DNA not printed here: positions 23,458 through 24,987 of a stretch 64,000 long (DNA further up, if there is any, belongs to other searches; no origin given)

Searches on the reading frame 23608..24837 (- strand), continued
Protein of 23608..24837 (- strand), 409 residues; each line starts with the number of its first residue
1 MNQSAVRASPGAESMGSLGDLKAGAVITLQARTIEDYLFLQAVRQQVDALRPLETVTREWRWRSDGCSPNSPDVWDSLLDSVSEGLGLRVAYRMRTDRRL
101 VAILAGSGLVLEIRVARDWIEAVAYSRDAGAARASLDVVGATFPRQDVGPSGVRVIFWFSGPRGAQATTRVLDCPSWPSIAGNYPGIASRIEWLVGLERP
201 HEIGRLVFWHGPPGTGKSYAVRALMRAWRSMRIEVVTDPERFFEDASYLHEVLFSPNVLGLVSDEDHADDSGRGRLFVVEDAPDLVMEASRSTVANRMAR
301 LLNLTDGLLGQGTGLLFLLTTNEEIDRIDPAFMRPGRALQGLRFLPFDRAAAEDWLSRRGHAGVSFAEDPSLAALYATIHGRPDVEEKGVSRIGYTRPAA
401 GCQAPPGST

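Call 21: find_encoding_contigs(protein=P0010, flank=5000, max_places=2)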
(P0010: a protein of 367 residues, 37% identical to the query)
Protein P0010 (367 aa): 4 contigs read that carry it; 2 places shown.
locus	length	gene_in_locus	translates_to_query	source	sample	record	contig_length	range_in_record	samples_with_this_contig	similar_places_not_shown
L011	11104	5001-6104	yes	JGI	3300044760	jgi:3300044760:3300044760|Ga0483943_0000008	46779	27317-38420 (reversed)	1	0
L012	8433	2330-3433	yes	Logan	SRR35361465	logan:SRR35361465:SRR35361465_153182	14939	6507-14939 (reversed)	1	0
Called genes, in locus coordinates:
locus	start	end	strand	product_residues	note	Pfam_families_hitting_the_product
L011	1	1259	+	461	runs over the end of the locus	PF03796:DnaB_C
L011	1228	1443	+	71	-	-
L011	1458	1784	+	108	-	-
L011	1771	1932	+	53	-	-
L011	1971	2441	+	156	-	PF08719:NADAR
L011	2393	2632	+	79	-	-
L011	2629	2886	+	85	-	-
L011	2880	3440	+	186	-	-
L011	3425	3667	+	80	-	-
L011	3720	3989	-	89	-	-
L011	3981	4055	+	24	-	-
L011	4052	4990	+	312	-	PF01555:N6_N4_Mtase (weak)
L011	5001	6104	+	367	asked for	PF19347:DUF5925 (weak), PF00004:AAA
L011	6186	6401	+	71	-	-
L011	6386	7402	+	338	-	PF13662:Toprim_4 (faint)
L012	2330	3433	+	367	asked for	PF19347:DUF5925 (weak), PF00004:AAA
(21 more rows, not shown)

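Call 46: find_related_loci(query=window:23608-24837:-, collection=viral_contigs, flank=6000)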
Query window:23608-24837:- (409 aa) in viral_contigs; peptide patterns used: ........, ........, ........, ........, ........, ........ (x = any residue, [..] = any of these).
7 stretches matched a pattern; 1 encode a relative of the query (tblastn E <= 1e-3); 1 distinct loci.
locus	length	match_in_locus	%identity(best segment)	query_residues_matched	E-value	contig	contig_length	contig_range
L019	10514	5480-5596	43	347-391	9e-5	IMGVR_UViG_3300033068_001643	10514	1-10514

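Call 50: find_related_loci(query=A2, collection=genome_contigs, flank=10000)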
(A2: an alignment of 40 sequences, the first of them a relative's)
Query A2 (409 aa) in genome_contigs; peptide patterns used: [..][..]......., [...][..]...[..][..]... (x = any residue, [..] = any of these).
600 stretches matched a pattern (row limit reached: there are more); 123 encode a relative of the query (tblastn E <= 1e-3); the best 80 are kept; 80 distinct loci.
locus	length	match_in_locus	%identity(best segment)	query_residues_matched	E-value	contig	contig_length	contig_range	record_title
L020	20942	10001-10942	37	88-407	3e-41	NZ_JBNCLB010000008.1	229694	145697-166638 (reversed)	Micromonospora sp. DT233 NODE_8_length_229694_cov_31.377084, whole genome shotgun sequence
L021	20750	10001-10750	37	138-409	4e-40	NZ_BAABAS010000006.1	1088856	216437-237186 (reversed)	Actinomadura meridiana strain JCM 17440 sequence06, whole genome shotgun sequence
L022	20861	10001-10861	36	87-381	7e-39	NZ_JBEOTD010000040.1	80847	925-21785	Streptomyces sp. NPDC096012 NPDC096012_221_A9.ctg-0040, whole genome shotgun sequence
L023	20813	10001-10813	34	103-382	5e-38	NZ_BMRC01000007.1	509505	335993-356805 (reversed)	Nonomuraea spiralis strain JCM 3286 sequence007, whole genome shotgun sequence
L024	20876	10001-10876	34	87-386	6e-38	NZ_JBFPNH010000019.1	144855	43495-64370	Streptomyces sp. LMG1-1-1.1 MRBLMG1_scf18, whole genome shotgun sequence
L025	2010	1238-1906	39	150-381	7e-38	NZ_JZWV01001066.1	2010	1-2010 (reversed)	Streptomyces katrae strain NRRL ISP-5550 contig210.3, whole genome shotgun sequence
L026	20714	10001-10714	37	150-404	3e-37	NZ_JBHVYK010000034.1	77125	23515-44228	Streptomyces sp. NPDC058291 NPDC058291_T38_A2.ctg-0034, whole genome shotgun sequence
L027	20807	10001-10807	35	97-377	2e-37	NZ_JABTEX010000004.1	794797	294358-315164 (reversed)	Planomonospora sp. ID82291 NODE_4_length_794797_cov_585.334033, whole genome shotgun sequence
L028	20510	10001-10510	44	169-347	4e-37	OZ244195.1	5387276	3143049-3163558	MAG: Acidimicrobiales bacterium isolate 87519b6a-d5ff-410c-9faf-bc6ff523b0ec genome assembly, chromosome: 1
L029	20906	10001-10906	33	87-404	3e-37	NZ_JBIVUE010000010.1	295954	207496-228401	Streptomyces sp. NPDC091377 NPDC091377_165_D7.ctg-0010, whole genome shotgun sequence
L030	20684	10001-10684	38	150-381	4e-37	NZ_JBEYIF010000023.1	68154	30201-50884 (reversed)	Streptomyces sp. NPDC006923 NPDC006923_86_D12.ctg-0023, whole genome shotgun sequence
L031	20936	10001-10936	34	87-402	6e-37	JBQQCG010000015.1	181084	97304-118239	Streptomyces sp. 2A115 contig_15, whole genome shotgun sequence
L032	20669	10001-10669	38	150-381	1e-36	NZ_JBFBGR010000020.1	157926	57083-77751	Streptomyces sp. NPDC089799 NPDC089799_189_G12.ctg-0020, whole genome shotgun sequence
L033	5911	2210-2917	38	150-392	1e-36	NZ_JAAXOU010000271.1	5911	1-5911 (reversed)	Streptomyces somaliensis DSM 40738 W9438_271, whole genome shotgun sequence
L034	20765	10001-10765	36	138-395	3e-36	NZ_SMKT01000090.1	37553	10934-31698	Actinomadura sp. KC06 NODE_90_length_37553_cov_30.7472, whole genome shotgun sequence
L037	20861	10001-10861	36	87-381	3e-36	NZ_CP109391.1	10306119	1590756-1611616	Streptomyces sp. NBC_01538 strain NBC 01538 chromosome, complete genome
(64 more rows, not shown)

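Call 56: predict_structure(alignment_id=A2)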
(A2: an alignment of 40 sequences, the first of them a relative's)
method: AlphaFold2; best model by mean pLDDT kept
length: 409 residues; sequences in the alignment: 40
mean_pLDDT: 81.7   pTM: 0.77
mean pLDDT of the five models: 81.7, 80.5, 80.5, 80.3, 78.4
residues with pLDDT >= 90: 214; 70-90: 108; 50-70: 34; < 50: 53
segments of 3 or more residues with pLDDT < 50: 1-27, 258-264, 266-268, 388-399, 401-403
pLDDT, mean of each block of 10 residues (from residue 1): 37 37 44 76 75 82 68 89 96 89 93 88 91 93 84 94 90 96 97 96 93 96 96 95 94 71 49 87 78 87 85 92 82 86 96 97 95 96 60 44 52
secondary structure, 60 per line:
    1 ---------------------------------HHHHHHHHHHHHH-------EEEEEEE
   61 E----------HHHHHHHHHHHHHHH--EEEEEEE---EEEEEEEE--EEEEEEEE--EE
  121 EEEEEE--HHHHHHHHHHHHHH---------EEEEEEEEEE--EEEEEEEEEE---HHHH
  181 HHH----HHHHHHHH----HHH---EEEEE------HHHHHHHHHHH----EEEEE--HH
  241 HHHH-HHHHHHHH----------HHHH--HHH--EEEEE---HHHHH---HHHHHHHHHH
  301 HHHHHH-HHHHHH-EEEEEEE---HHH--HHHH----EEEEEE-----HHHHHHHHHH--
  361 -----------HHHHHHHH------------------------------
elements in order: H34-46 E54-61 H72-86 E89-95 E99-106 E109-116 E119-126 H129-142 E152-161 E164-173 H177-183 H188-195 E206-210 H217-227 E232-236 H239-244 H246-253 H264-267 E275-279 H283-287 H291-306 H308-313 E315-321 H330-333 E338-343 H349-358 H372-379

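Call 58: search_protein_families(library=pfam, proteins=[L037:4323-8141:+, L037:8250-9842:-, L037:10963-12180:+, L037:10937-11710:+, L037:12192-13121:+, L037:12117-13178:-, L037:13057-13884:-], max_evalue=0.0001)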
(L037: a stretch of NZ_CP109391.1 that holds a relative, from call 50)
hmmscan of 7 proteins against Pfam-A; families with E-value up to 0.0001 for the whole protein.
L037:4323-8141:+ (1272 aa): 0 families

L037:8250-9842:- (530 aa): 1 family
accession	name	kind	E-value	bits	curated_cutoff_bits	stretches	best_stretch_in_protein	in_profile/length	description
PF01229.23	Glyco_hydro_39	-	7.1e-09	35.4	26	1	174-306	71-201/472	Glycosyl hydrolases family 39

L037:10963-12180:+ (405 aa): 0 families

L037:10937-11710:+ (257 aa): 1 family
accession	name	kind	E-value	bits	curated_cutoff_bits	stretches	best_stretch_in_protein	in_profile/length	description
PF01904.24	DUF72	-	3.4e-71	240.2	25.3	1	20-237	1-216/217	Protein of unknown function DUF72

L037:12192-13121:+ (309 aa): 6 families
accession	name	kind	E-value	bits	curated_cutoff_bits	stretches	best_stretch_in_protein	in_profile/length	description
PF00583.31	Acetyltransf_1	-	2e-21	76.9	20.7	1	41-133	24-116/116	Acetyltransferase (GNAT) family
PF13508.13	Acetyltransf_7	-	6.3e-13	49.4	27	1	50-134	3-83/84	Acetyltransferase (GNAT) domain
PF13527.13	Acetyltransf_9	-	4e-06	27.3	25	1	51-122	42-117/127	Acetyltransferase (GNAT) domain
PF13480.13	Acetyltransf_6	-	7.1e-06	26.7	22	0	216-274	74-131/143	Acetyltransferase (GNAT) domain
PF13673.13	Acetyltransf_10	-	7.6e-06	26.4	23.6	1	45-136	26-110/128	Acetyltransferase (GNAT) domain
PF08445.16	FR47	-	1.1e-05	25.7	22.1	0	82-136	26-80/86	FR47-like protein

L037:12117-13178:- (353 aa): 0 families

L037:13057-13884:- (275 aa): 0 families

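Call 59: fold_search(model_id=the predicted structure, library=pdb)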
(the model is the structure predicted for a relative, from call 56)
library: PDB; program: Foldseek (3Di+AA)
matches with E <= 10: 1777; with E <= 0.001: 804
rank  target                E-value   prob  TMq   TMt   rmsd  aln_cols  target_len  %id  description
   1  7w42_A                1.3e-10  1.00  0.38  0.39  12.3       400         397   16  Crystal structure of Bacillus subtilis YjoB (released 2022-10-19)
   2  7w42_B                1.5e-10  1.00  0.43  0.43  12.4       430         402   16  Crystal structure of Bacillus subtilis YjoB (released 2022-10-19)
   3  8tby_A                6.7e-10  1.00  0.37  0.40  11.8       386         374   15  Apo Bcs1, unsymmetrized (released 2024-06-05)
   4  8t5u_A                7.9e-10  1.00  0.43  0.47   9.6       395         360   15  ATP-1 state of Bcs1 (C7 symmetrized) (released 2024-06-05)
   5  7w46_A                8.9e-10  1.00  0.38  0.39  12.3       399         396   16  Crystal structure of Bacillus subtilis YjoB with ADP (released 2022-10-19)
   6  9gsn_A                1.0e-09  1.00  0.38  0.40  10.9       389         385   14  Structure of the ATPgS-S1 state of the heptameric Bcs1 AAA-ATPase (released 2025-06-04)
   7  6ukp_A                1.6e-09  1.00  0.32  0.35  12.0       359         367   16  Apo mBcs1 (released 2020-02-12)
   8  8t14_A                1.6e-09  1.00  0.33  0.33  14.2       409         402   14  ADP-bound Bcs1 (C7 symmetrized) (released 2024-06-05)
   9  9gs2_A                5.0e-09  1.00  0.37  0.39  12.8       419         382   13  Structure of the Rieske bound Apo1 state of the heptameric Bcs1 AAA-ATPase (released 2025-06-04)
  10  8tp1_A                8.0e-09  1.00  0.45  0.44   9.4       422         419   15  ATP-2 state of Bcs1 (C7 symmetrized) (released 2024-06-05)
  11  8t7u_A                8.0e-09  1.00  0.36  0.37  13.3       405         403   16  ADP-bound Bcs1 (unsymmetrized) (released 2024-06-05)
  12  6uks_A                6.0e-08  1.00  0.38  0.42  10.2       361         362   15  ATPgammaS bound mBcs1 (released 2020-02-05)
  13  8xku_E                2.3e-07  1.00  0.30  0.26   6.4       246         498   19  Cryo-EM structure of the Ycf2-FtsHi motor complex from Arabidopsis in ATP-bound state (released 2024-09-11)
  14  9e8n_B                3.2e-07  1.00  0.35  0.37  16.5       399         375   17  Nub1/Fat10-processing human 26S proteasome bound to Txnl1 with Rpt3 at top of spiral staircase (locally refined on the (released 2024-12-04)
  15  9e8j_E                3.8e-07  1.00  0.32  0.37  10.8       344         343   16  Nub1/Fat10-processing human 26S proteasome bound to Txnl1 with Rpt1 at top of spiral staircase (released 2024-12-04)
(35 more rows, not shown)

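Call 90: search_dna_similar(query=window:23608-24837:-, collection=phages, mode=protein, max_rows=12)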
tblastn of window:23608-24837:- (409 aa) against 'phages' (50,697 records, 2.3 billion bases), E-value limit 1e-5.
Records with a match: 5; places in all: 5; records where one place covers at least 80% of the query: 0.
Best place of each record, by identity: <60% 5.
By first word of the organism name: Mycobacterium 5.
By host as written in the record: Mycobacterium smegmatis mc2 155 3; Mycobacterium smegmatis str. MC2 155 1; Mycobacterium sp. 1.
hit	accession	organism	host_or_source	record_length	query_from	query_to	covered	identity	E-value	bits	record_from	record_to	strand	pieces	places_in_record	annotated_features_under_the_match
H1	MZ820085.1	Mycobacterium phage ScoobyDoobyDoo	Mycobacterium smegmatis mc2 155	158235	96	368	67%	31.8%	1e-21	103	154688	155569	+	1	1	256: AAA-ATPase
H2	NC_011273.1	Mycobacterium phage Myrna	Mycobacterium smegmatis str. MC2 155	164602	102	368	65%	31.2%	2e-22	105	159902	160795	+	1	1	262: gp262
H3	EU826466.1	Mycobacterium phage Myrna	Mycobacterium sp.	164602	102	368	65%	31.2%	2e-22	105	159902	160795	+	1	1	262: ATPase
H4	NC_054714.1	Mycobacterium phage Phabba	Mycobacterium smegmatis mc2 155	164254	102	368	65%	30.1%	4e-20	99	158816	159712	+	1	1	AAA ATPase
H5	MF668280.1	Mycobacterium phage Phabba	Mycobacterium smegmatis mc2 155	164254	102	368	65%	30.1%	4e-20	99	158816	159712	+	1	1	AAA-ATPase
